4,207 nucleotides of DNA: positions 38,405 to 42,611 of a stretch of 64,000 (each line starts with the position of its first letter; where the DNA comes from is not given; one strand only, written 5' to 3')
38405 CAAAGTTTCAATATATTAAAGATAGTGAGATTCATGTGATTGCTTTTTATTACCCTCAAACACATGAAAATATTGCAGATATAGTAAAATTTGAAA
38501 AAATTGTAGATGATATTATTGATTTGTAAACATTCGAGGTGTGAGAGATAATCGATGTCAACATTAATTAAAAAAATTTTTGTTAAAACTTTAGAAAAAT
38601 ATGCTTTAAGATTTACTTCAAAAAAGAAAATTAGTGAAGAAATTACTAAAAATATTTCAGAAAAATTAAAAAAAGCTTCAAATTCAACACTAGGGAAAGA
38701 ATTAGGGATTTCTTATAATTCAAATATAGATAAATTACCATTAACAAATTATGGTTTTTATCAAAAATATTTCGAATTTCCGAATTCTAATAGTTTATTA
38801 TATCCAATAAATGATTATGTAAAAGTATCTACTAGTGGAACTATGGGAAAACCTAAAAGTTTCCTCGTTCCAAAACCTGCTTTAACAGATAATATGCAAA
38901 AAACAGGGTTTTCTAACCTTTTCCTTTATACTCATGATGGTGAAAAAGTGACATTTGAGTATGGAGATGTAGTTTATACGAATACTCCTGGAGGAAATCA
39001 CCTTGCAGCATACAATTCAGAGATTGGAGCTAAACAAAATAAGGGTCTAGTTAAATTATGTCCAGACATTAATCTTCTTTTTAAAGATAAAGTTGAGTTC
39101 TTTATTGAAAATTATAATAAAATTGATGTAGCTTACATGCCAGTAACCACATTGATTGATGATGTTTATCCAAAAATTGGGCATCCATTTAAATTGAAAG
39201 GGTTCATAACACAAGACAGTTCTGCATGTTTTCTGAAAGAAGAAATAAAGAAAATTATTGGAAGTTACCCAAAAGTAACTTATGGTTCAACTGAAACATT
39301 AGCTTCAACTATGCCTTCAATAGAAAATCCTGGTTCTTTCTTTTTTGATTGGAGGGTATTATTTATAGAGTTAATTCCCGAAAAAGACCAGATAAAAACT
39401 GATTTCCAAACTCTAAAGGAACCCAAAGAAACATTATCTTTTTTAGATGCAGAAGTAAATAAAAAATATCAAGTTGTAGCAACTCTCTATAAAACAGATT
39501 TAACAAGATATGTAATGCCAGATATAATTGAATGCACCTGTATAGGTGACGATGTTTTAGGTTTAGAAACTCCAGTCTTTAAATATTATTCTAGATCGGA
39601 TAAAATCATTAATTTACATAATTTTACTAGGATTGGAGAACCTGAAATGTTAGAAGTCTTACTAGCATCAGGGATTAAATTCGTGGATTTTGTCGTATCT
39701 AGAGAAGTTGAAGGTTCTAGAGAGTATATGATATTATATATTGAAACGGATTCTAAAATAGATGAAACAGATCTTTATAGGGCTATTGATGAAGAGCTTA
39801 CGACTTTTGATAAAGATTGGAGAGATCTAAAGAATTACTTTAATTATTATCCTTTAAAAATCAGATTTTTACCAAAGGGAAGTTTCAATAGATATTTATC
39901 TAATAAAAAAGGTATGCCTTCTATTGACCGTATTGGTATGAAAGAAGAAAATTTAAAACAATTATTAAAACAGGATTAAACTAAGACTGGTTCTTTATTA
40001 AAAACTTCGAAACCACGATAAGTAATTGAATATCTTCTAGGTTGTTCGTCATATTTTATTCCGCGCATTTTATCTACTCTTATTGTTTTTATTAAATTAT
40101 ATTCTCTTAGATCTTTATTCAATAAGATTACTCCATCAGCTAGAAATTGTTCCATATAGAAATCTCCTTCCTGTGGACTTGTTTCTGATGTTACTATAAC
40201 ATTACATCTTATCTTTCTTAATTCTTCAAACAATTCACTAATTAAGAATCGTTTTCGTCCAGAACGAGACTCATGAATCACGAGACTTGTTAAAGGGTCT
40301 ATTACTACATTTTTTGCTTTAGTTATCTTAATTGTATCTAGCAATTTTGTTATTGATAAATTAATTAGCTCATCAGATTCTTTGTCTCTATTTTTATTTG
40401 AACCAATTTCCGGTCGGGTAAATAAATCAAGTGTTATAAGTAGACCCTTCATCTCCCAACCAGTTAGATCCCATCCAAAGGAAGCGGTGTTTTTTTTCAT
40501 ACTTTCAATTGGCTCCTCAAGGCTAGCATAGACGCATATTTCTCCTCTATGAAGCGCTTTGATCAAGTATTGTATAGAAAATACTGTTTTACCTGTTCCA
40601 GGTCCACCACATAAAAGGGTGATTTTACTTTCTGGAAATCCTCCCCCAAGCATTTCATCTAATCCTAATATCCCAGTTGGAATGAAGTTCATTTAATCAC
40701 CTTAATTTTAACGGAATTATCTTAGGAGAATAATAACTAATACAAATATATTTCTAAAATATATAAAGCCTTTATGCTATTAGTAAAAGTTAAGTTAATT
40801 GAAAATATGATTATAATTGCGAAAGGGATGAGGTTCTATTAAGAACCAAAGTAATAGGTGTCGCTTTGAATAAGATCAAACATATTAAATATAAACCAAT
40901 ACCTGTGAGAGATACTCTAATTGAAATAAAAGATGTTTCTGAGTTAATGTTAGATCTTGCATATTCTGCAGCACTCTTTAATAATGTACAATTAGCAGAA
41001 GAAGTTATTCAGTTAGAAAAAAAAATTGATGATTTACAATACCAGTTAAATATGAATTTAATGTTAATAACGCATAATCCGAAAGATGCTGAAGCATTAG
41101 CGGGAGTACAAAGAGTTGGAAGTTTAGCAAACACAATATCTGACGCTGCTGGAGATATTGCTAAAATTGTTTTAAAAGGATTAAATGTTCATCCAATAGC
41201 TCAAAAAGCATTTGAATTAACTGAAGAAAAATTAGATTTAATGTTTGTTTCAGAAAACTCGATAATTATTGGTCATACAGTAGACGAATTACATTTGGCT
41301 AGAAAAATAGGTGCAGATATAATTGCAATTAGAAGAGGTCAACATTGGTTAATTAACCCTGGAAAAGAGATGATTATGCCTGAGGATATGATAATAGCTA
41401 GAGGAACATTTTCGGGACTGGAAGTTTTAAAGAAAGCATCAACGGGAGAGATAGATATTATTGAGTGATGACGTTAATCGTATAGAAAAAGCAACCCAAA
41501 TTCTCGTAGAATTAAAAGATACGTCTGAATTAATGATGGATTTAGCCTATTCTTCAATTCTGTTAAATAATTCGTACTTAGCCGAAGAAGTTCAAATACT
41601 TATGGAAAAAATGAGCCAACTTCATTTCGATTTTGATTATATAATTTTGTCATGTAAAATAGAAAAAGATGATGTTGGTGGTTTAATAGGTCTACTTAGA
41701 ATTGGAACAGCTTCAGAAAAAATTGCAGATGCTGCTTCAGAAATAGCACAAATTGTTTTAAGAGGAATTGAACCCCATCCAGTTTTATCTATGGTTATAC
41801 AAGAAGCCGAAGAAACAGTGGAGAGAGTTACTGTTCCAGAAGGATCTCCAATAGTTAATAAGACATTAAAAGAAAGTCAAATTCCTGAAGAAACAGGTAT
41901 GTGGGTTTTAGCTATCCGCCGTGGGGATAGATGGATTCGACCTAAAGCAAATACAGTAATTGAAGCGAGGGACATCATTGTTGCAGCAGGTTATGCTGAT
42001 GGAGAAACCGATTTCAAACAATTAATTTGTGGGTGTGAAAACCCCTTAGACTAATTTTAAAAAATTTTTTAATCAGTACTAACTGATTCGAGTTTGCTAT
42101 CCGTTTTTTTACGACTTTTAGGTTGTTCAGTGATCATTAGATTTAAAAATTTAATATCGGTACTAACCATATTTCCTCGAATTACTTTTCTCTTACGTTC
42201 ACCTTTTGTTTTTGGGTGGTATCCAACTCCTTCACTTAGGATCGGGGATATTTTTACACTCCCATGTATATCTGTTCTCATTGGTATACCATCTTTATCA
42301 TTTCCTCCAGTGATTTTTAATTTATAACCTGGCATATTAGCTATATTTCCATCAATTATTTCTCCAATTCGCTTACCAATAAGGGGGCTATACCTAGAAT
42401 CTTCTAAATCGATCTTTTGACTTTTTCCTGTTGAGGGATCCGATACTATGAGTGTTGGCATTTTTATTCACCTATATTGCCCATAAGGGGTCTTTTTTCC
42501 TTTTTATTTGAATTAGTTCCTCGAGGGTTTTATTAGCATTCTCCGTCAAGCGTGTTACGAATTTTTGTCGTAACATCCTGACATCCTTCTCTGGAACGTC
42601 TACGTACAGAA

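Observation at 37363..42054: KaiC-like ATPase neighbourhood: membrane protein with cytoplasmic domain, GH3/ANL-type ligase, single-domain KaiC-like ATPase, and tandem PhoU/TrkA-C regulators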

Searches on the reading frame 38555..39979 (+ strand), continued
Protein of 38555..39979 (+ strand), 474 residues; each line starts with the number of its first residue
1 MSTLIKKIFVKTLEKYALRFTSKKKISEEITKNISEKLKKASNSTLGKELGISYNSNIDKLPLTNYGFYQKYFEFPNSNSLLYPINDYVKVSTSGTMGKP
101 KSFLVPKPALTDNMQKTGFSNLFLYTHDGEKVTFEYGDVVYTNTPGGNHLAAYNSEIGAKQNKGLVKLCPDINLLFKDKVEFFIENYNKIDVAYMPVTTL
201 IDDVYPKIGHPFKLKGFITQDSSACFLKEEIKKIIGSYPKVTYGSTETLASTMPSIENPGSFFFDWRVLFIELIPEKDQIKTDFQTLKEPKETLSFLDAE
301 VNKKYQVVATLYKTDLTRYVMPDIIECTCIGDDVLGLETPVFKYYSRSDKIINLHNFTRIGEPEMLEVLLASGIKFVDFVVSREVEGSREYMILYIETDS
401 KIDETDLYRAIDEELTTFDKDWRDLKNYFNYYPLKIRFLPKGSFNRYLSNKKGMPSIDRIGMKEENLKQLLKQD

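Call 63: find_encoding_contigs(protein=P0117, flank=5000, max_places=2)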
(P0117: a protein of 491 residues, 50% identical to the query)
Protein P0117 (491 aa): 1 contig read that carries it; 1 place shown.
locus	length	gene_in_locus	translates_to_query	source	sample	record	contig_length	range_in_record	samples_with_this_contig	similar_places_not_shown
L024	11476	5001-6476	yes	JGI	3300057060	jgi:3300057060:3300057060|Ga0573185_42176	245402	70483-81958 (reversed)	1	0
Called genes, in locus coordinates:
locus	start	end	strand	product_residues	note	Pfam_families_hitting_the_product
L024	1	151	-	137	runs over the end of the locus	PF00903:Glyoxalase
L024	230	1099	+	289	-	PF05853:BKACE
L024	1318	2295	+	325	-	PF00210:Ferritin, PF03232:COQ7 (faint), PF02915:Rubrerythrin (faint), PF00210:Ferritin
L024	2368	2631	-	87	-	-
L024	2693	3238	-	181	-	PF13737:DDE_Tnp_1_5, PF01609:DDE_Tnp_1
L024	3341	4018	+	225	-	-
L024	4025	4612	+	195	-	-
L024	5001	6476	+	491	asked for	PF23571:GH3_M, PF23572:GH3_C (weak)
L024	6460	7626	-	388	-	-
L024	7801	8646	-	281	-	PF01135:PCMT, PF01209:Ubie_methyltran, PF02353:CMAS, PF13489:Methyltransf_23, PF13649:Methyltransf_25, PF13847:Methyltransf_31, PF08241:Methyltransf_11, PF08242:Methyltransf_12, +1 more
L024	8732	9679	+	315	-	PF00296:Bac_luciferase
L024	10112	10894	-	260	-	PF01144:CoA_trans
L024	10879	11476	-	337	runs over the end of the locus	PF01144:CoA_trans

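Call 84: search_protein_families(library=pfam, proteins=[L022:6476-6832:-], max_evalue=0.001)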
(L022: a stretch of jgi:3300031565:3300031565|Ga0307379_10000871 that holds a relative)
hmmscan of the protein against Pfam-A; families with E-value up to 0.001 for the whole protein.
L022:6476-6832:- (118 aa): 0 families

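Call 85: search_protein_families(library=padloc, proteins=[window:38555-39979:+], max_evalue=0.01)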
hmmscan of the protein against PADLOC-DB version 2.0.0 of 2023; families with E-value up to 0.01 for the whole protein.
window:38555-39979:+ (474 aa): 0 families

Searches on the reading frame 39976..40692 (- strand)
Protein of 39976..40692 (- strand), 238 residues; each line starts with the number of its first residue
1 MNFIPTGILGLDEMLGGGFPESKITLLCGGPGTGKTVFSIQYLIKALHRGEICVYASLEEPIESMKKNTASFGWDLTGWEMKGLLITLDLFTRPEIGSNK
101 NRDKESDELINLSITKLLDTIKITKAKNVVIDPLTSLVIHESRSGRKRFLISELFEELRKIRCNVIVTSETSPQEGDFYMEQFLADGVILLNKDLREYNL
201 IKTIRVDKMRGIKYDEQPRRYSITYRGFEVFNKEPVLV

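Call 3: search_protein_families(library=pfam, proteins=[window:39976-40692:-], max_evalue=0.01)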
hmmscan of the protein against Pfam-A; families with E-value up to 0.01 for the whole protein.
window:39976-40692:- (238 aa): 7 families
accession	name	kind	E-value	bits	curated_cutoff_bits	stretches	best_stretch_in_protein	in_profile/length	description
PF06745.19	ATPase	-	3.3e-56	190.7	26.6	1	4-233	1-229/231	KaiC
PF13481.12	AAA_25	-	1.4e-07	31.8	27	1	15-162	26-177/195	AAA domain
PF03796.21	DnaB_C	-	2.8e-05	24.1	27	1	4-159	2-162/255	DnaB-like helicase C terminal domain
PF00154.27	RecA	-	0.00013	22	27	1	3-64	32-94/262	recA bacterial DNA recombination protein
PF20720.3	nSTAND3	-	0.0035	17.5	27.2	0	22-68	17-64/155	Novel STAND NTPase 3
PF24883.2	NPHP3_N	-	0.0065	17.1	24.8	0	21-169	21-163/164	Nephrocystin 3, N-terminal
PF13245.12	AAA_19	-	0.0075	16.9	25.1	0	21-56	10-48/134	AAA domain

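Call 4: search_protein_families(library=ncbifam, proteins=[window:39976-40692:-], max_evalue=0.01)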
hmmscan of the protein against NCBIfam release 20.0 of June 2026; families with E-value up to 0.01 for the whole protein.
window:39976-40692:- (238 aa): 23 families
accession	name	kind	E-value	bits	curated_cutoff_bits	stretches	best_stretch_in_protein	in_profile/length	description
NF006799.0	PRK09302.1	equivalog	6.3e-39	133.9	408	1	4-231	13-239/515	circadian clock protein KaiC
TIGR03877.1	thermo_KaiC_1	hypoth_equivalog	5e-37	127.7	307.25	1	4-232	4-234/238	KaiC domain-containing protein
TIGR03880.1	KaiC_arch_3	hypoth_equivalog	1.3e-33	116.4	249.45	1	7-236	1-223/224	KaiC domain-containing protein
TIGR03881.1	KaiC_arch_4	hypoth_equivalog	5.4e-26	91.7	247.8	1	4-217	3-214/231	KaiC domain-containing protein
TIGR02655.1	circ_KaiC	equivalog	1.2e-23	83.6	546.25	1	4-232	3-230/484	circadian clock protein KaiC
NF004723.0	PRK06067.1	subfamily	1.2e-12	47.9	194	1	2-213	14-216/243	flagellar accessory protein FlaH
NF052589.1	ArlH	equivalog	6.5e-12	45.7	215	1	11-212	9-203/229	archaellum protein ArlH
TIGR03878.1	thermo_KaiC_2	hypoth_equivalog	9.3e-11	41.5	232.2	1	17-171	31-175/259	KaiC domain-containing protein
NF006320.0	PRK08533.1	equivalog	4.9e-08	32.9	215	1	11-174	13-163/230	flagellar accessory protein FlaH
TIGR03600.1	phage_DnaB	exception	6.3e-06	25.4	498.65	1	4-69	177-242/421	phage replicative helicase, DnaB family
TIGR02237.1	recomb_radB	equivalog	1.8e-05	24.7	172.4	1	11-57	1-47/210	DNA repair and recombination protein RadB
TIGR02012.1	tigrfam_recA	equivalog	2.8e-05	23.6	325.3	1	2-62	34-95/321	recombinase RecA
NF006861.0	PRK09361.1-1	equivalog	3.5e-05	23.4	278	1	3-58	4-59/235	DNA repair and recombination protein RadB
NF005304.0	PRK06835.1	equivalog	3.6e-05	23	215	1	25-136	186-295/330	ATP-binding protein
NF004629.0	PRK05973.1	equivalog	0.00013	21.1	156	1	23-77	65-119/237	DNA helicase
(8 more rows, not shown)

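Call 9: find_encoding_contigs(protein=window:39976-40692:-, flank=10000, max_places=6)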
Protein window:39976-40692:- (238 aa): 1 contig read that carries it; 1 place shown.
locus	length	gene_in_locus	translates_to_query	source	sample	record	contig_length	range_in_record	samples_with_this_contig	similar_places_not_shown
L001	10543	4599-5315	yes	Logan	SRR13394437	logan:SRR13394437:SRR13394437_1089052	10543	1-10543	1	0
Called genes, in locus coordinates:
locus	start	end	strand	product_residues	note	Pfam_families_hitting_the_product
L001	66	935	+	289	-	PF00753:Lactamase_B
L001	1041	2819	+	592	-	PF00009:GTP_EFTU, PF01926:MMR_HSR1 (weak), PF03144:GTP_EFTU_D2 (faint), PF11987:IF-2, PF14578:GTP_EFTU_D4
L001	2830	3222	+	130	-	PF01092:Ribosomal_S6e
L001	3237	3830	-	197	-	PF01895:PhoU (weak), PF02080:TrkA_C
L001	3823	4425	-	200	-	PF01895:PhoU, PF02080:TrkA_C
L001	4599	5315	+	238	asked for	PF03796:DnaB_C (faint), PF06745:ATPase, PF13481:AAA_25, PF23442:DUF7125 (faint)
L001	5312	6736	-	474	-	-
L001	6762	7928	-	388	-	-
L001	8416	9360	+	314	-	PF00009:GTP_EFTU, PF03144:GTP_EFTU_D2, PF09173:eIF2_C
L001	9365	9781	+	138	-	PF18477:PIN_9, PF04900:Fcf1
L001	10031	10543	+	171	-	?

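Call 66: search_solved_structures(query=window:39976-40692:-, max_evalue=0.00001, show_alignments=1)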
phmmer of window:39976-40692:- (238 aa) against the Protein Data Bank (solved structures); distinct sequences matched with E-value up to 0.00001: 49.
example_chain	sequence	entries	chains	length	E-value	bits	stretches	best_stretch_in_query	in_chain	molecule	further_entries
8zn5_B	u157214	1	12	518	4e-43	150.6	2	4-225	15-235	KaiC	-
8zn6_F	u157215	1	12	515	1.6e-39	138.9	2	4-231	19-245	KaiC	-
5jwq_A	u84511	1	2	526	1.4e-36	129.2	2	4-220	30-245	Circadian clock protein kinase KaiC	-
7dy1_A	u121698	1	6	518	2.2e-36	128.6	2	4-220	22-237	Circadian clock protein kinase KaiC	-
4o0m_A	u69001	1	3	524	2.4e-36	128.5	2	4-220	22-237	Circadian clock protein kinase KaiC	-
8jon_A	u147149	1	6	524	5.9e-35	123.9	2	4-231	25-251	Circadian clock oscillator protein KaiC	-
7x1z_A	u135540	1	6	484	6.8e-35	123.7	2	6-231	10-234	Circadian clock oscillator protein KaiC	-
3s1a_A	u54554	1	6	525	1e-34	123.1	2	6-231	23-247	Circadian clock protein kinase kaiC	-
9ofh_A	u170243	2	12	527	1e-34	123.1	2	6-231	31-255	Circadian clock oscillator protein KaiC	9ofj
8zn7_D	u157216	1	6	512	1.1e-34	123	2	4-231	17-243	KaiC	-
7s65_A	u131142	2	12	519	1.5e-34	122.6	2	6-231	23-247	Circadian clock protein kinase KaiC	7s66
7x1y_A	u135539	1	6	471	2.8e-34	121.7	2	6-231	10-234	Circadian clock oscillator protein KaiC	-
3k0f_A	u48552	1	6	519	2.9e-34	121.7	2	6-231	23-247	Circadian clock protein kinase KaiC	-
3k0e_A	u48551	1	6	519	3e-34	121.6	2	6-231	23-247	Circadian clock protein kinase KaiC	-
2dr3_A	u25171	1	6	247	3e-34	121.6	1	4-231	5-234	UPF0273 protein PH0284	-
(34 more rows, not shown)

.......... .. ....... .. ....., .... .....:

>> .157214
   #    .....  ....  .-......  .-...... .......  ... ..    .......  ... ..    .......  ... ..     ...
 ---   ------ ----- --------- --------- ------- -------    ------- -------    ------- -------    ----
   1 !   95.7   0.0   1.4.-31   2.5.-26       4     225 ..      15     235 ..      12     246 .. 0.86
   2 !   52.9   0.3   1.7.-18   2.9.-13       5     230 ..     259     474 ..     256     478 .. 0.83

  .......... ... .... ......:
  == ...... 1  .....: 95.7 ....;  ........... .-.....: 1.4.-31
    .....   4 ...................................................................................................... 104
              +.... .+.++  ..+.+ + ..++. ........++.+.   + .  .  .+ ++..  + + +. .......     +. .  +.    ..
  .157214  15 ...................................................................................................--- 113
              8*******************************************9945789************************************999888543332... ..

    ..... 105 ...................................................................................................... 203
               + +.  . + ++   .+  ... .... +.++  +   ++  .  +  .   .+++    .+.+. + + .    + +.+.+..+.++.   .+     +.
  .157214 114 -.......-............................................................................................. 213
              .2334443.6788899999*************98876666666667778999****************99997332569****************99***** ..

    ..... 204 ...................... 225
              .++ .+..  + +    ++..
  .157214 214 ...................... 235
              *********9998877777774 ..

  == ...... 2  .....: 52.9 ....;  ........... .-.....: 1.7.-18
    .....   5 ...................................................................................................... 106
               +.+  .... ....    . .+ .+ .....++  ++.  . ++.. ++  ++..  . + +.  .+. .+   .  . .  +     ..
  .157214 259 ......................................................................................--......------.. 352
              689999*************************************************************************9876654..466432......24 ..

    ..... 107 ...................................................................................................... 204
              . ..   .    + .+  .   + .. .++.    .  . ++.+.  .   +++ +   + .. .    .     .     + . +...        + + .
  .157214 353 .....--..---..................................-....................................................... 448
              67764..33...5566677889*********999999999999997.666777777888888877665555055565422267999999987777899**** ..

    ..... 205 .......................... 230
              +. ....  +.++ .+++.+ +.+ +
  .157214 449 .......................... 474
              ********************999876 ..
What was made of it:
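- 39976..40692 (-): Single-domain KaiC-like ATPase with intact catalytic motifs. It is convergent with the ligase and overlaps it by 4 nt. PF06745 matches at E 3e-56 (call 3). phmmer hits KaiC structures at E 4e-43 and PH0284 at E 3e-34 (call 66).
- On KaiC-like ATPase (PF06745), 238-aa protein: 190.7 bits against a 26.6 cutoff, E 3.3e-56, full-length match (call 3). phmmer hits KaiC structures at E 4e-43 (call 66).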

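Call 85: search_protein_families(library=padloc, proteins=[window:39976-40692:-], max_evalue=0.01)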
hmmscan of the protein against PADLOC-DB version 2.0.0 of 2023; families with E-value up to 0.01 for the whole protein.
window:39976-40692:- (238 aa): 1 family
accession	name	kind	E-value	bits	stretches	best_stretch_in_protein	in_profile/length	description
PDLC04140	mad8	-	9.4e-06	23.3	1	19-74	24-76/314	mads_8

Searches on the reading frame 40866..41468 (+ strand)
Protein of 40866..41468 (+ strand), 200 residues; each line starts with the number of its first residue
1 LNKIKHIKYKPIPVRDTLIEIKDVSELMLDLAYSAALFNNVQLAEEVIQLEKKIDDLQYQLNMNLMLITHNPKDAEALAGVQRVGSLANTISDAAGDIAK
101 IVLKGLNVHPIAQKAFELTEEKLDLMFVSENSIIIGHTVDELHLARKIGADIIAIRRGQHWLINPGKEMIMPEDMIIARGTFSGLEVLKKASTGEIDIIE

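Call 3: search_protein_families(library=pfam, proteins=[window:40866-41468:+], max_evalue=0.01)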
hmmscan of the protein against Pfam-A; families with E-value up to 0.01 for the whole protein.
window:40866-41468:+ (200 aa): 3 families
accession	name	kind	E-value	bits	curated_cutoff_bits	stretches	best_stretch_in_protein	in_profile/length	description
PF01895.24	PhoU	-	7.7e-10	39.5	23.5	1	19-102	2-89/89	PhoU domain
PF02080.26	TrkA_C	-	7.3e-08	32.7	27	1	128-184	6-62/71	TrkA-C domain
PF01865.21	PhoU_div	-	0.0044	16.8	24.4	1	38-102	145-212/214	Protein of unknown function DUF47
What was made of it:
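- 40866..42054 (+): Tandem PhoU + TrkA_C paralogs (40866-41468 and 41461-42054). They are neighbours here but are NOT part of the conserved module. Pfam domains are confirmed (call 3).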

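Call 4: search_protein_families(library=ncbifam, proteins=[window:40866-41468:+], max_evalue=0.01)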
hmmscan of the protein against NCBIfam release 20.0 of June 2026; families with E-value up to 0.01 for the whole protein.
window:40866-41468:+ (200 aa): 4 families
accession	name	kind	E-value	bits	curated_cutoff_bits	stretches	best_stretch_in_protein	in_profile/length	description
TIGR02135.1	phoU_full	equivalog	0.00019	21.1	130.25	1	13-102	113-203/212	phosphate signaling complex protein PhoU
NF007041.0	PRK09496.3-4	equivalog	0.0011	17.8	386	1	93-189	125-216/450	Trk system potassium transporter TrkA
NF007038.0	PRK09496.2-6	equivalog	0.0026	16.6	374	1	109-190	137-219/445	Trk system potassium transporter TrkA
NF007031.0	PRK09496.1-2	equivalog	0.0097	15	289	0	97-176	129-210/458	Trk system potassium transporter TrkA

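Call 85: search_protein_families(library=padloc, proteins=[window:40866-41468:+], max_evalue=0.01)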
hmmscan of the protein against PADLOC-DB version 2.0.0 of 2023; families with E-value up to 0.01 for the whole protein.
window:40866-41468:+ (200 aa): 0 families

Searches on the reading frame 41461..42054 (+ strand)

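Call 3: search_protein_families(library=pfam, proteins=[window:41461-42054:+], max_evalue=0.01)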
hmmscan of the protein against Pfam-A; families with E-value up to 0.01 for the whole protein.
window:41461-42054:+ (197 aa): 2 families
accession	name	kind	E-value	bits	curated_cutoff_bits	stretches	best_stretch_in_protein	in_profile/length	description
PF02080.26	TrkA_C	-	4.8e-16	58.9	27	1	121-186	2-67/71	TrkA-C domain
PF01895.24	PhoU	-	2.2e-07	31.6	23.5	1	16-99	2-89/89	PhoU domain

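Call 4: search_protein_families(library=ncbifam, proteins=[window:41461-42054:+], max_evalue=0.01)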
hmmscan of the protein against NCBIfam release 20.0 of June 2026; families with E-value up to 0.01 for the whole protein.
window:41461-42054:+ (197 aa): 11 families
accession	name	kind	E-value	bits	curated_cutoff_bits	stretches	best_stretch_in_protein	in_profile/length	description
NF007031.0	PRK09496.1-2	equivalog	5.4e-08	32.3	289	1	93-176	360-438/458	Trk system potassium transporter TrkA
NF003716.0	PRK05326.1-3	equivalog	5.9e-07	28.3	355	1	109-178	403-470/499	potassium/proton antiporter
NF007041.0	PRK09496.3-4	equivalog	2.6e-06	26.4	386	1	96-180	351-434/450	Trk system potassium transporter TrkA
NF007039.0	PRK09496.3-2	equivalog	4.6e-06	25.7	293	1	65-185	325-440/446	Trk system potassium transporter TrkA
NF007038.0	PRK09496.2-6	equivalog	0.00015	20.6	374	1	78-175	338-430/445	Trk system potassium transporter TrkA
NF007034.0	PRK09496.2-1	subfamily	0.00029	19.8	344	1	110-175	367-431/445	Trk system potassium transporter TrkA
NF007032.0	PRK09496.1-4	equivalog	0.00046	19.3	309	1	106-175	138-210/457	Trk system potassium transporter TrkA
NF007040.0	PRK09496.3-3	equivalog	0.00082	18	455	1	92-173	131-210/462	Trk system potassium transporter TrkA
NF007030.0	PRK09496.1-1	equivalog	0.0014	17.4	371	1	99-174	133-210/458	Trk system potassium transporter TrkA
NF007036.0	PRK09496.2-3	subfamily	0.0034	16.2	407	1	92-189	131-223/448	Trk system potassium transporter TrkA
TIGR03802.1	Asp_Ala_antiprt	equivalog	0.0051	15.5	546.95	1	114-185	212-284/562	aspartate-alanine antiporter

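Call 85: search_protein_families(library=padloc, proteins=[window:41461-42054:+], max_evalue=0.01)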
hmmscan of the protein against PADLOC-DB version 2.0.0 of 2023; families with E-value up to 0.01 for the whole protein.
window:41461-42054:+ (197 aa): 0 families

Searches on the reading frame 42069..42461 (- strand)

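Call 3: search_protein_families(library=pfam, proteins=[window:42069-42461:-], max_evalue=0.01)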
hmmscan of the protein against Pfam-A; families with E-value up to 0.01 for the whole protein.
window:42069-42461:- (130 aa): 1 family
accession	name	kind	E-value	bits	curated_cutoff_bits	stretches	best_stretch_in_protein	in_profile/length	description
PF01092.24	Ribosomal_S6e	-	3.4e-38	130.7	26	1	4-115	3-117/125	Ribosomal protein S6e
